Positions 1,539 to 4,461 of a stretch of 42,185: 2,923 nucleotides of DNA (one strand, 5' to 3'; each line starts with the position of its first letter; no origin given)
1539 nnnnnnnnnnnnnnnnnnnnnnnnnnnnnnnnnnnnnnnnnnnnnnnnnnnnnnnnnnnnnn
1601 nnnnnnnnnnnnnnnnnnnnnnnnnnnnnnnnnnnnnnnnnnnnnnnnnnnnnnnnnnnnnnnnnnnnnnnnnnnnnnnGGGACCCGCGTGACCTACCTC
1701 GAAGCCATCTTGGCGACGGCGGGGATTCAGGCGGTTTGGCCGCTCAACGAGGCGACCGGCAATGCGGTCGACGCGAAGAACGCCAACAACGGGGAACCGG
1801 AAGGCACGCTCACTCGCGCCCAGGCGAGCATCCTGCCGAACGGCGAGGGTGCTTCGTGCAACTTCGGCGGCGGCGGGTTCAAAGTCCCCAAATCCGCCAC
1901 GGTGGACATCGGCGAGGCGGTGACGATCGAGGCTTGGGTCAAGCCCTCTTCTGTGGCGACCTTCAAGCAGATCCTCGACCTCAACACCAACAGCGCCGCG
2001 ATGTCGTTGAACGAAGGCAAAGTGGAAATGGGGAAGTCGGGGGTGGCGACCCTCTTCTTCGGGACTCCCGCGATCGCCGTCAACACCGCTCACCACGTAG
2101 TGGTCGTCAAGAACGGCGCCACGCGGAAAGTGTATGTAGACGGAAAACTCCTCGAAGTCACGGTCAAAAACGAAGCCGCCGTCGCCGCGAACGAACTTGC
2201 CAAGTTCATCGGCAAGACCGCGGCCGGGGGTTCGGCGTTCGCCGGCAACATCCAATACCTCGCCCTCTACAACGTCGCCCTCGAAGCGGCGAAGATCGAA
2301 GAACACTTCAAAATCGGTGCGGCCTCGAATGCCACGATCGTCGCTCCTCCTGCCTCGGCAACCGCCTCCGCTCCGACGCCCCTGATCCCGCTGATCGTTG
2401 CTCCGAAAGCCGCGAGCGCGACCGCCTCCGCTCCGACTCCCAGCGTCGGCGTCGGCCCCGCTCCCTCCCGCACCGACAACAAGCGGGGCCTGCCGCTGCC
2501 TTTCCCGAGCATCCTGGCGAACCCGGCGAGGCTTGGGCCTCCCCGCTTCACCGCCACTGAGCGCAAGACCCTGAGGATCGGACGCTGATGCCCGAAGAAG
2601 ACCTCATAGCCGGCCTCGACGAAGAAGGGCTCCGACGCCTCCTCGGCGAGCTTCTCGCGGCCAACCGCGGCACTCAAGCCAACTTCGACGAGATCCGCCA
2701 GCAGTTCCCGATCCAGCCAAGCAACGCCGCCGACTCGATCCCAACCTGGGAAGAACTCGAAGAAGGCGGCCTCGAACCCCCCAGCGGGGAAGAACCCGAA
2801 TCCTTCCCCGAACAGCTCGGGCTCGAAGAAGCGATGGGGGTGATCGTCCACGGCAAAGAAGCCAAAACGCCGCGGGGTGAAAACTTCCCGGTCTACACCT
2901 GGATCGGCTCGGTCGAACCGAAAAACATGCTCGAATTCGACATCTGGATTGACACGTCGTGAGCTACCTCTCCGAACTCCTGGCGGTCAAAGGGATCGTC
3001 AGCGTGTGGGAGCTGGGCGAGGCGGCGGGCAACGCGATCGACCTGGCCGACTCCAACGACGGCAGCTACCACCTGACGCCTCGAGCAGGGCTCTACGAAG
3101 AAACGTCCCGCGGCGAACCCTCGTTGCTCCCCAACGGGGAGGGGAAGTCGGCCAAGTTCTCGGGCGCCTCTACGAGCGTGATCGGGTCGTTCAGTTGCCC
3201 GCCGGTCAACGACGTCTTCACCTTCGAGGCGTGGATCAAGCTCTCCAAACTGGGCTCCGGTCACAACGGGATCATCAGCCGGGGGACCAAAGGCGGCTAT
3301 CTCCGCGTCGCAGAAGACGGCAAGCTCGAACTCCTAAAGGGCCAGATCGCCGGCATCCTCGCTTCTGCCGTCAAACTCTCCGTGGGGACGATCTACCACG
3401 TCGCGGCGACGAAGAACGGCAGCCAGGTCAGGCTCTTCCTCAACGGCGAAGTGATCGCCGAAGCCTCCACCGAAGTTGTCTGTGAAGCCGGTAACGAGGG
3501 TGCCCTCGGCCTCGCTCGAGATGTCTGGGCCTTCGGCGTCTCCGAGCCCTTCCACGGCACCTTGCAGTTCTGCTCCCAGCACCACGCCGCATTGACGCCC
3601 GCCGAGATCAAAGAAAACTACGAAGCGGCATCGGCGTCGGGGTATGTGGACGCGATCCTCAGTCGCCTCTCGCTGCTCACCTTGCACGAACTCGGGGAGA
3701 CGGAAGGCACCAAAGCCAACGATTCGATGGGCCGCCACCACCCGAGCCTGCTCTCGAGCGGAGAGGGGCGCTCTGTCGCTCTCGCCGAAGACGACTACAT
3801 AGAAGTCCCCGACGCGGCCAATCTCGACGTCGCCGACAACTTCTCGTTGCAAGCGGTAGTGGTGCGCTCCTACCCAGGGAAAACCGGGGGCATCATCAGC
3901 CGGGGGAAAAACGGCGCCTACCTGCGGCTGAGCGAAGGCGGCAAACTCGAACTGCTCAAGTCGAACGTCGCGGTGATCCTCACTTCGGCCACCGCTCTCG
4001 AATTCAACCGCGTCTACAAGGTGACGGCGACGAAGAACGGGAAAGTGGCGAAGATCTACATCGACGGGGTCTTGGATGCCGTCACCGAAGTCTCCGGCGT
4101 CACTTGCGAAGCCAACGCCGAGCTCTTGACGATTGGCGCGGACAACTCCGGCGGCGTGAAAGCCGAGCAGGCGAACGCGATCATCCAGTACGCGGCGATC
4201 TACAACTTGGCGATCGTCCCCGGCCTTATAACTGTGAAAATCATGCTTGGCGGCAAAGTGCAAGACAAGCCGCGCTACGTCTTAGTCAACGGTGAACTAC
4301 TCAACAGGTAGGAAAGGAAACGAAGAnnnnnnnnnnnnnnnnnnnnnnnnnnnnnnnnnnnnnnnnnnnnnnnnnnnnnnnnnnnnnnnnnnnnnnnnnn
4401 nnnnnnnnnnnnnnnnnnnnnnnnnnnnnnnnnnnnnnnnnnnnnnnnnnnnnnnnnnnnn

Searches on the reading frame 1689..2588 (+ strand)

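Call 14: search_protein_families(library=pfam, proteins=[window:1689-2588:+], max_evalue=0.001)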
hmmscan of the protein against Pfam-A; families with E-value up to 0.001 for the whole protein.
window:1689-2588:+ (299 aa): 1 family
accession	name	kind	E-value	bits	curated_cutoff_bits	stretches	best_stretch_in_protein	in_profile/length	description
PF13385.13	Laminin_G_3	-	3.9e-19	69.7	27.6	1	61-203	4-150/151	Concanavalin A-like lectin/glucanases superfamily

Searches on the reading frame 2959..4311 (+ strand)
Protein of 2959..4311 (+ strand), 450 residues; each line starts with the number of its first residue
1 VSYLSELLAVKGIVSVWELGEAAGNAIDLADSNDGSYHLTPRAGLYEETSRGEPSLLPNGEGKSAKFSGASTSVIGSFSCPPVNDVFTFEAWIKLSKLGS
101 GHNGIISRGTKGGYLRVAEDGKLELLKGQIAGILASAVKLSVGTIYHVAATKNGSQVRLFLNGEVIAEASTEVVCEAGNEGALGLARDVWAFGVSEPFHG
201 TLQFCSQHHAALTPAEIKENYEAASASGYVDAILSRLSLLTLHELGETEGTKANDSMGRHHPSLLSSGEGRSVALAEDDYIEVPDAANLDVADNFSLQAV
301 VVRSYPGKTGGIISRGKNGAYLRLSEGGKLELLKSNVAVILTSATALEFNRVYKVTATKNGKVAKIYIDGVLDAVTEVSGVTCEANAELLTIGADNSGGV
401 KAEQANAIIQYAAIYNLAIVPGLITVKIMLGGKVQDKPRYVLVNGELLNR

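Call 14: search_protein_families(library=pfam, proteins=[window:2959-4311:+], max_evalue=0.001)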
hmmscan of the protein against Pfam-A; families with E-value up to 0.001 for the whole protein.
window:2959-4311:+ (450 aa): 2 families
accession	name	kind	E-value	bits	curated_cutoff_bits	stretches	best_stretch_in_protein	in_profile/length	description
PF13385.13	Laminin_G_3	-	1.1e-31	110.4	27.6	2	84-218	16-151/151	Concanavalin A-like lectin/glucanases superfamily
PF02973.23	Sialidase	-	0.00093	19.2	26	0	350-423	105-180/189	Sialidase, N-terminal domain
